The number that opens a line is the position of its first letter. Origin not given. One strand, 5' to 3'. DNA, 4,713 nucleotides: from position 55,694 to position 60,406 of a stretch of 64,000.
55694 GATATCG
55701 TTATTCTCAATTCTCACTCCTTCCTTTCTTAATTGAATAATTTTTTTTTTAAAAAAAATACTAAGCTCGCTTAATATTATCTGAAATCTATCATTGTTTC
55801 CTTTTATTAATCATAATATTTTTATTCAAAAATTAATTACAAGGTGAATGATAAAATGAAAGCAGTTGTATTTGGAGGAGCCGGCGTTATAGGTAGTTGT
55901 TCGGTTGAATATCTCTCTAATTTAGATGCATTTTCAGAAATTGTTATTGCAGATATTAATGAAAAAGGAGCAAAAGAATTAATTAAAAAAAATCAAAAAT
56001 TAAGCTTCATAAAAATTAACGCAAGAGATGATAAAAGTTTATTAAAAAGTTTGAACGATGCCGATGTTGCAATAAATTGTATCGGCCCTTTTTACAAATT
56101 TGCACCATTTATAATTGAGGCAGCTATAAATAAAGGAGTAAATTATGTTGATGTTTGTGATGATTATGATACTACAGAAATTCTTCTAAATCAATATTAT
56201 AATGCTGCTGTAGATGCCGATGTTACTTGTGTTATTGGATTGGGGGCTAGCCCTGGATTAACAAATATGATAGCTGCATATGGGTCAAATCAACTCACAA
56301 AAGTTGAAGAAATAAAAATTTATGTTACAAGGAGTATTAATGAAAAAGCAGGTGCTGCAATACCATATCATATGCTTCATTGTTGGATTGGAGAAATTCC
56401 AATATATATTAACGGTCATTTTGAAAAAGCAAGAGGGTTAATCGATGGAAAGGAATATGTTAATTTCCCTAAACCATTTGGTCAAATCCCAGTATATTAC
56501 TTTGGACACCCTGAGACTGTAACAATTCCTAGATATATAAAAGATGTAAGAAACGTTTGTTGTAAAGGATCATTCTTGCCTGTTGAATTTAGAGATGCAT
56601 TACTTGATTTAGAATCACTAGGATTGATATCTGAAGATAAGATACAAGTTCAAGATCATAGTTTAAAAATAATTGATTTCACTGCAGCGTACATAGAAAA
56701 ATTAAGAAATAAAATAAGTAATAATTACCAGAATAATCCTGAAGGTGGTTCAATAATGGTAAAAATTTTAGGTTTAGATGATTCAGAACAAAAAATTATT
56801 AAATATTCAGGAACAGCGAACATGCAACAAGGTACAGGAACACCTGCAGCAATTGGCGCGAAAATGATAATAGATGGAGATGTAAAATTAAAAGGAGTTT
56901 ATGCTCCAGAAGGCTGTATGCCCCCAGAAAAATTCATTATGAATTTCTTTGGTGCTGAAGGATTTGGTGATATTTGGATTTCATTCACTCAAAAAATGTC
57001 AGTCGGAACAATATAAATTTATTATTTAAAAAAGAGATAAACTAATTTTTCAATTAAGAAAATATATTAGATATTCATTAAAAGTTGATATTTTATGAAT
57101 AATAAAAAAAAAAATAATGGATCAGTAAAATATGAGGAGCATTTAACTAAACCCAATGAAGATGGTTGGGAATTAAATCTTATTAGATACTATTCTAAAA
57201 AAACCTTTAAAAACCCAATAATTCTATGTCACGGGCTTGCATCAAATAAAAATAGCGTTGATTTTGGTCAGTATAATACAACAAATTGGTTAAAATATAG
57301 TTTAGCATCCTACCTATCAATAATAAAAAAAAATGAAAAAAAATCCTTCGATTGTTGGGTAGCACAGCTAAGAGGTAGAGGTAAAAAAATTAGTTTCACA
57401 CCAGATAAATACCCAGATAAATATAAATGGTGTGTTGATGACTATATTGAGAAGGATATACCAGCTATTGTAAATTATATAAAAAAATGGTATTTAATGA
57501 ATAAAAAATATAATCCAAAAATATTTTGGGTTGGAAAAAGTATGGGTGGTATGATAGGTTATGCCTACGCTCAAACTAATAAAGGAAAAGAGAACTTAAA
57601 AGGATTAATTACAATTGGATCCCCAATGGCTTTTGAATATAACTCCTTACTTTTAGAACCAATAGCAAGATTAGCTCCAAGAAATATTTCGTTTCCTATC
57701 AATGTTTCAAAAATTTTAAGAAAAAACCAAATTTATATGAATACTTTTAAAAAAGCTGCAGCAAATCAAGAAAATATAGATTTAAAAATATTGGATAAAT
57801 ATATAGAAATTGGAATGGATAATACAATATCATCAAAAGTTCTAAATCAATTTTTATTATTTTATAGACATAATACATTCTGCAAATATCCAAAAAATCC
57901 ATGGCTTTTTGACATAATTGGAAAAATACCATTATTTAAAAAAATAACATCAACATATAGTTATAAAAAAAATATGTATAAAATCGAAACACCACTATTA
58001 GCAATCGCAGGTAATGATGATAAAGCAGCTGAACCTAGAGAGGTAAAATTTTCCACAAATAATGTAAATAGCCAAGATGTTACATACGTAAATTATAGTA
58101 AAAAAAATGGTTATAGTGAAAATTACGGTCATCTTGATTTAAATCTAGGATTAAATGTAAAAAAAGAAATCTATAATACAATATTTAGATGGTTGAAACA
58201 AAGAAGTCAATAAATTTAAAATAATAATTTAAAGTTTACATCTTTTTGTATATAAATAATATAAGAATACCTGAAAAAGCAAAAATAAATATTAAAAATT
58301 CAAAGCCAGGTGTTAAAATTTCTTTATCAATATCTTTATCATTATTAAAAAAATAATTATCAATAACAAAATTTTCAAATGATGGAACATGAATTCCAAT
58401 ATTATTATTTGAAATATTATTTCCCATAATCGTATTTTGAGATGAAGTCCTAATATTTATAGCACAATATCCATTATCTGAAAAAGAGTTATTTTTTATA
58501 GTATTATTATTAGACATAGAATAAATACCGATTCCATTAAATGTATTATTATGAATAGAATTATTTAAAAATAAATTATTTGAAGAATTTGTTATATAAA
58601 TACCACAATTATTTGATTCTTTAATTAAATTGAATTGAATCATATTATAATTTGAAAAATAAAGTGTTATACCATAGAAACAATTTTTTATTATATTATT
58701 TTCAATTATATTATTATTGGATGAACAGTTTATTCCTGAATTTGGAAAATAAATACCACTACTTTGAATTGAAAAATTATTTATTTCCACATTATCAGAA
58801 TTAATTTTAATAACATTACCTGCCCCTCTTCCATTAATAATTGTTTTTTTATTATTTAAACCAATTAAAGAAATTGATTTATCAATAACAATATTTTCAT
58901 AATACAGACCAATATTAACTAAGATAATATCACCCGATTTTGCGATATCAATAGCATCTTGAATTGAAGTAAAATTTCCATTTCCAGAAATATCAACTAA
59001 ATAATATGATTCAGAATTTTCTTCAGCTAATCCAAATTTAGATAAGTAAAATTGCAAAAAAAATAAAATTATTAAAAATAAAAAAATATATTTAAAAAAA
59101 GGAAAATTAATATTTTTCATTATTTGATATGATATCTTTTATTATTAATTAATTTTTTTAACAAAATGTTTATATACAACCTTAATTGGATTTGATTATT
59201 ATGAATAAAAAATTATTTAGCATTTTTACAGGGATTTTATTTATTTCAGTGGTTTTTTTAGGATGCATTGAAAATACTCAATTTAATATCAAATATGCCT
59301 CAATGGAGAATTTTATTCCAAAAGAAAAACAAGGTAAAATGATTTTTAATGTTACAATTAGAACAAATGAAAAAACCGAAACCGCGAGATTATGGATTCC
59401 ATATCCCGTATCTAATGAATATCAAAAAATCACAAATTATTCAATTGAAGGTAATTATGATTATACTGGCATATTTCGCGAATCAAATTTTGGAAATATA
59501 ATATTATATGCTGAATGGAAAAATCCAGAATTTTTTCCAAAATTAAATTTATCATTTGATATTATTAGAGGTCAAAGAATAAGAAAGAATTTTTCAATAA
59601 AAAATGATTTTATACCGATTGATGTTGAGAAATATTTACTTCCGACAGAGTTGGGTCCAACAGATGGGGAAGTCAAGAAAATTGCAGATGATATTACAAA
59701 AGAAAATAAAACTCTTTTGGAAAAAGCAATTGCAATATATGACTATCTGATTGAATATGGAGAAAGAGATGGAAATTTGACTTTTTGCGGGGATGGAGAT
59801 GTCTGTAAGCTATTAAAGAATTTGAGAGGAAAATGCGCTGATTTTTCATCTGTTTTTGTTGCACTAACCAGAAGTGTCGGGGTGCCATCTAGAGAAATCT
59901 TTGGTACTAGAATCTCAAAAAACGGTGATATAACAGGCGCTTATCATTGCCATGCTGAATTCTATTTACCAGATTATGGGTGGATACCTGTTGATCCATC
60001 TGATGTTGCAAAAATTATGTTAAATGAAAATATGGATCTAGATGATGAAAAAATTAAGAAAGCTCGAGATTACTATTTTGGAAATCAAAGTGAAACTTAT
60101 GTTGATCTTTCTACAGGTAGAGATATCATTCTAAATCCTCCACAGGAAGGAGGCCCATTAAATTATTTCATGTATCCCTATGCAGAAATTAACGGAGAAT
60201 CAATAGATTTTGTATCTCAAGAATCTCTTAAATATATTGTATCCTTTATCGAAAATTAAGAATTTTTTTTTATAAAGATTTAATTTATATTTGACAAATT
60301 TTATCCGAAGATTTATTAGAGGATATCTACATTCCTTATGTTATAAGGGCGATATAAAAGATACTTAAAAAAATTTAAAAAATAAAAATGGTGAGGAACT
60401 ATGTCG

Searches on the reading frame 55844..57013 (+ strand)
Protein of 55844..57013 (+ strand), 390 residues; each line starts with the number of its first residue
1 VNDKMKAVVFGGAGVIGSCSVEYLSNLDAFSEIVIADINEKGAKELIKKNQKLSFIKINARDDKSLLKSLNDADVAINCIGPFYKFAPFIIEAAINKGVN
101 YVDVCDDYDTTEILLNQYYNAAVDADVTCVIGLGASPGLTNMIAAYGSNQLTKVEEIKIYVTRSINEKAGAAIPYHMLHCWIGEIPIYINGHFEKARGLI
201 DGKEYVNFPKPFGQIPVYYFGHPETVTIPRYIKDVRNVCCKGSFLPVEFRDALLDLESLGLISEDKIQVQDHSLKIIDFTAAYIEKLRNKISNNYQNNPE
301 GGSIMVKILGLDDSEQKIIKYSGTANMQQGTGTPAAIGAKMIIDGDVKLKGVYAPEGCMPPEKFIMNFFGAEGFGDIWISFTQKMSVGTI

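Call 40: search_protein_families(library=pfam, proteins=[window:55844-57013:+], max_evalue=0.01)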
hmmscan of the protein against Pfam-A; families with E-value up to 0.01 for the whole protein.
window:55844-57013:+ (390 aa): 6 families
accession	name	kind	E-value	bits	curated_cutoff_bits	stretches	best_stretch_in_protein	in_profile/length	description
PF03435.24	Sacchrp_dh_NADP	-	4.9e-16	59.7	25.1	1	10-109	3-109/129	Saccharopine dehydrogenase NADP binding domain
PF16653.10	Sacchrp_dh_C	-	1.1e-13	52.4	31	1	134-364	1-256/265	Saccharopine dehydrogenase C-terminal domain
PF01073.25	3Beta_HSD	-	7.2e-05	22.4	22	1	8-110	1-108/280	3-beta hydroxysteroid dehydrogenase/isomerase family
PF01262.27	AlaDh_PNT_C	-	0.0018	18.2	23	1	7-93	31-113/214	Alanine dehydrogenase/PNT, C-terminal domain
PF02423.21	OCD_Mu_crystall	-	0.0032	16.9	24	0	12-105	136-225/314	Ornithine cyclodeaminase/mu-crystallin family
PF05368.20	NmrA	-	0.0034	17.5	27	1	5-103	3-92/298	NmrA-like family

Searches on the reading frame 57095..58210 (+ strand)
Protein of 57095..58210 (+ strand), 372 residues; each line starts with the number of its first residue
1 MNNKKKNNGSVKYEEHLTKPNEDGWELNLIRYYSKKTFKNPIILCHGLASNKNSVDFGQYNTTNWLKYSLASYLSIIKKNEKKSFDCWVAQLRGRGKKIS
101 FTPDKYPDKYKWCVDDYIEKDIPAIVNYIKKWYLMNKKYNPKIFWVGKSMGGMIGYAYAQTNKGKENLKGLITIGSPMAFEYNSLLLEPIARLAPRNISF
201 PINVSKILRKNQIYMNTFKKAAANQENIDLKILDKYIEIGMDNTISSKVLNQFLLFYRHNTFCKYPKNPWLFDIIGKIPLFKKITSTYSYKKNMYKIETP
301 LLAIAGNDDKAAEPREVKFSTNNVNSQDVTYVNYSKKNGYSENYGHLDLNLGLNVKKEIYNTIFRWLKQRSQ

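Call 40: search_protein_families(library=pfam, proteins=[window:57095-58210:+], max_evalue=0.01)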
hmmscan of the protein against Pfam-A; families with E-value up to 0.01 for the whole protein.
window:57095-58210:+ (372 aa): 7 families
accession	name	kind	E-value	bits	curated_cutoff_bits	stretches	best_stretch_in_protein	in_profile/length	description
PF00561.26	Abhydrolase_1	-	3.6e-14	53.5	25.8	1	40-185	1-112/245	alpha/beta hydrolase fold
PF12146.15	Hydrolase_4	-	5.7e-10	39.3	27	1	83-335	30-228/239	Serine aminopeptidase, S33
PF02089.21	Palm_thioest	-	1.2e-07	32.2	26.8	1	41-344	1-233/254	Palmitoyl protein thioesterase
PF07819.20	PGAP1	-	2.9e-05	24.4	24.3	1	125-179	75-130/233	PGAP1-like alpha/beta domain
PF06028.17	DUF915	-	0.00062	19.6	22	0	135-181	96-146/255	Alpha/beta hydrolase of unknown function (DUF915)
PF20408.4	Abhydrolase_11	-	0.0037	17.5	27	0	125-178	60-109/193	Alpha/beta hydrolase domain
PF12697.13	Abhydrolase_6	-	0.0045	18.1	26.3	1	42-195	1-113/217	Alpha/beta hydrolase family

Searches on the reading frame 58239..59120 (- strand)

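Call 40: search_protein_families(library=pfam, proteins=[window:58239-59120:-], max_evalue=0.01)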
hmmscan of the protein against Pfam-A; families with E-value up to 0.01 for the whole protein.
window:58239-59120:- (294 aa): 2 families
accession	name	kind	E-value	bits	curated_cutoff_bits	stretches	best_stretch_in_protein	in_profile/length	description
PF05048.19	NosD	-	4.4e-20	72.5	23.6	1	100-265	15-177/212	Periplasmic copper-binding protein (NosD)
PF13229.12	Beta_helix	-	4.7e-20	72.3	25.9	2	128-261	1-138/158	Right handed beta helix region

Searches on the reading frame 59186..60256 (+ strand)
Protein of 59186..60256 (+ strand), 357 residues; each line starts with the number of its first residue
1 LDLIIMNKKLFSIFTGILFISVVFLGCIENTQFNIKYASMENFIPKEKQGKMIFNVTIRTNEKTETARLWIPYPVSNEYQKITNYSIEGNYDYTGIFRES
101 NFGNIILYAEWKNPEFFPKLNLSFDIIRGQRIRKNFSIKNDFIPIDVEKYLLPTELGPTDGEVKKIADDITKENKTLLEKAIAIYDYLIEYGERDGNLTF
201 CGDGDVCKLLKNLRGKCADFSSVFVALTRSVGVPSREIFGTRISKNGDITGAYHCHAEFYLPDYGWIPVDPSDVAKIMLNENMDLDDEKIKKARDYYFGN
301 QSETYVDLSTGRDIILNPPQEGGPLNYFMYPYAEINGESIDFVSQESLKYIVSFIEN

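Call 40: search_protein_families(library=pfam, proteins=[window:59186-60256:+], max_evalue=0.01)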
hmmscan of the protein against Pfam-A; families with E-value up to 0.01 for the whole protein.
window:59186-60256:+ (357 aa): 1 family
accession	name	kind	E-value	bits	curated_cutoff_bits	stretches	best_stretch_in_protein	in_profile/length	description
PF01841.26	Transglut_core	-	1.9e-23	83.3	23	1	165-271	2-108/108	Transglutaminase-like superfamily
